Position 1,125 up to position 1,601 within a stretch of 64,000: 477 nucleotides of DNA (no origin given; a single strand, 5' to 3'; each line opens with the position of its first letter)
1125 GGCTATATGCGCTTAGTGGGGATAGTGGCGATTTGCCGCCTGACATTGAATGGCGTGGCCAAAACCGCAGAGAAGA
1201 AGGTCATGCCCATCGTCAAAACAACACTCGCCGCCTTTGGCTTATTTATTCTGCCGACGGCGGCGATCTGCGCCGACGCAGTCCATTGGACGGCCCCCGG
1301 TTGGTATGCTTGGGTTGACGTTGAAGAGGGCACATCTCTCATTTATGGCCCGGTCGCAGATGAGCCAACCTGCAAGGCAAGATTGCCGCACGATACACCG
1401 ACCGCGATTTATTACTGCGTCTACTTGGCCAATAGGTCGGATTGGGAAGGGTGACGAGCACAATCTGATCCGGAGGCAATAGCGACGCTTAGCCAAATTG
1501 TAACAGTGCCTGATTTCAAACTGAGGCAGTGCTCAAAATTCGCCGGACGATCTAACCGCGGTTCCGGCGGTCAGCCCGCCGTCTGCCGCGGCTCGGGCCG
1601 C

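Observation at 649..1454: Divergent pair of paralogous small secreted proteins with a shared cryptic motif architecture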

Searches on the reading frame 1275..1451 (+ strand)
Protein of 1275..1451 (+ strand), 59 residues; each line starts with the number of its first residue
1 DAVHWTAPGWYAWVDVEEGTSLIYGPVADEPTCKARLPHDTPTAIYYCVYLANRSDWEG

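Call 38: predict_structure(alignment_id=A3)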
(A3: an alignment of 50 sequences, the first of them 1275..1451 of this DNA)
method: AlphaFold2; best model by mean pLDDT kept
length: 59 residues; sequences in the alignment: 50
mean_pLDDT: 91.7   pTM: 0.75
mean pLDDT of the five models: 91.7, 91.7, 91.6, 90.5, 89.9
residues with pLDDT >= 90: 49; 70-90: 8; 50-70: 2; < 50: 0
segments of 3 or more residues with pLDDT < 50: none
pLDDT, mean of each block of 10 residues (from residue 1): 86 95 95 97 97 80
secondary structure, 60 per line:
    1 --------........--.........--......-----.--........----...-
elements in order: E9-16 E19-27 H30-35 E44-51

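Call 62: fold_search(model_id=the predicted structure, library=pdb)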
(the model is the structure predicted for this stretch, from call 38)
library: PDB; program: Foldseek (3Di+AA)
matches with E <= 10: 81; with E <= 0.001: 0
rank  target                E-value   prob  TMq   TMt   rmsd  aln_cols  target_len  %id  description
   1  5me5_A                2.0e+00  0.20  0.45  0.23   7.8        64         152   19  Crystal Structure of eiF4E from C. melo bound to a eIF4G peptide (released 2017-08-23)
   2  1je9_MODEL_1_A        2.3e+00  0.08  0.27  0.26   6.3        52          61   13  NMR SOLUTION STRUCTURE OF NT2 (released 2001-07-04)
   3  5kwy_C                2.3e+00  0.06  0.28  0.14  13.2        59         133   14  Structure of human NPC1 middle lumenal domain bound to NPC2 (released 2016-08-24)
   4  6mac_K                2.7e+00  0.18  0.39  0.32   5.4        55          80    5  Ternary structure of GDF11 bound to ActRIIB-ECD and Alk5-ECD (released 2019-07-17)
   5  5uph_B                2.7e+00  0.18  0.37  0.09   5.2        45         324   18  Lipids bound lysosomal integral membrane protein 2 (released 2017-12-13)
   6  5me6_B                2.7e+00  0.16  0.46  0.20   8.3        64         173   23  Crystal Structure of eiF4E from C. melo bound to a CAP analog (released 2017-08-23)
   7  1ywl_MODEL_1_A        2.7e+00  0.03  0.23  0.18   8.2        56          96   11  Solution NMR structure of the protein EF2693 from E. faecalis: Northeast Structural Genomics Consortium target (released 2005-03-29)
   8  2h64_B                2.9e+00  0.09  0.33  0.26   5.7        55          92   11  Crystal structure of a ternary ligand-receptor complex of BMP-2 (released 2007-04-10)
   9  5xpu_A                2.9e+00  0.05  0.27  0.11   9.3        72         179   11  Crystal structure of MAD2L2/REV7 in complex with a CAMP fragment in a monoclinic crystal (released 2017-09-20)
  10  7ey7_s                3.5e+00  0.04  0.26  0.03  11.9        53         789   11  bacteriophage T7 tail complex (released 2021-09-22)
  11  6sf2_D                3.9e+00  0.12  0.38  0.32   5.3        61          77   18  Ternary complex of human bone morphogenetic protein 9 (BMP9) growth factor domain, its prodomain and extracellular dom (released 2020-04-08)
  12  5me6_A                4.4e+00  0.10  0.42  0.19   7.3        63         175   22  Crystal Structure of eiF4E from C. melo bound to a CAP analog (released 2017-08-23)
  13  3egr_B                4.4e+00  0.08  0.34  0.33   6.3        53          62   11  CRYSTAL STRUCTURE OF A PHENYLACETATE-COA OXYGENASE SUBUNIT PAAB (REUT_A2307) FROM RALSTONIA EUTROPHA JMP134 AT 2.65 A  (released 2008-09-30)
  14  2qjb_C                4.4e+00  0.06  0.30  0.25   5.7        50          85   14  Crystal structure analysis of BMP-2 in complex with BMPR-IA variant IA/IB (released 2008-01-15)
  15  2ic2_A                4.4e+00  0.04  0.28  0.18  13.7        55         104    0  Crystal Structure of the First FNIII Domain of Ihog (released 2006-10-24)
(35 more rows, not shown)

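Call 84: fold_search(model_id=the predicted structure, library=viral)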
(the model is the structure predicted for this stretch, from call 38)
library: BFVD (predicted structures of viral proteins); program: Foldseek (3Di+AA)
matches with E <= 10: 309; with E <= 0.001: 0
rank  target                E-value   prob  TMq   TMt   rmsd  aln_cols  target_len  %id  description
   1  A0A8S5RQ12            4.0e-01  0.94  0.51  0.08   3.4        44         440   18  Uncharacterized protein [virus sp. ctrcb4]
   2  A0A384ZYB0            4.5e-01  0.97  0.66  0.14   2.4        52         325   13  Uncharacterized protein [Dickeya phage vB_DsoM_AD1]
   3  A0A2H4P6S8            5.4e-01  0.69  0.52  0.47   5.5        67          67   13  Uncharacterized protein [Pseudomonas phage tabernarius]
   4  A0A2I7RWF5            6.4e-01  0.66  0.51  0.56   3.9        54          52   15  DUF7336 domain-containing protein [Vibrio phage 1.245.O._10N.261.54.C7]
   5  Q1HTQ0                6.4e-01  0.38  0.38  0.09   6.8        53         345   13  Protein OPG181 [Squirrelpox virus]
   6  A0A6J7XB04            6.8e-01  0.30  0.43  0.40   8.2        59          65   20  Uncharacterized protein [uncultured Caudovirales phage]
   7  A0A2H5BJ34            6.8e-01  0.30  0.41  0.07  10.9        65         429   15  Uncharacterized protein [Erwinia phage vB_EamM_Desertfox]
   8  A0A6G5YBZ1            8.7e-01  0.44  0.47  0.22   4.5        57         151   18  (no name in the UniProt tables at hand)
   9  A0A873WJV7            8.7e-01  0.21  0.32  0.37   5.5        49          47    8  Uncharacterized protein [Synechococcus phage S-H9-2]
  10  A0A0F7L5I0            1.1e+00  0.30  0.47  0.49   7.1        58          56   12  Uncharacterized protein [uncultured marine virus]
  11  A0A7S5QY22            1.1e+00  0.18  0.36  0.30   7.2        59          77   12  Uncharacterized protein [Rhizobium phage RHph_Y68]
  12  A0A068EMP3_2          1.1e+00  0.04  0.18  0.02  13.2        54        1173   17  Putative tail protein [Bacillus phage CP-51]
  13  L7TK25                1.2e+00  0.18  0.36  0.21   5.8        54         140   18  Uncharacterized protein [Halorubrum sodomense tailed virus 2]
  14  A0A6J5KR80            1.3e+00  0.54  0.54  0.49   4.1        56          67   14  Uncharacterized protein [uncultured Caudovirales phage]
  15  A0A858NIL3            1.3e+00  0.33  0.43  0.43   5.4        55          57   11  (no name in the UniProt tables at hand)
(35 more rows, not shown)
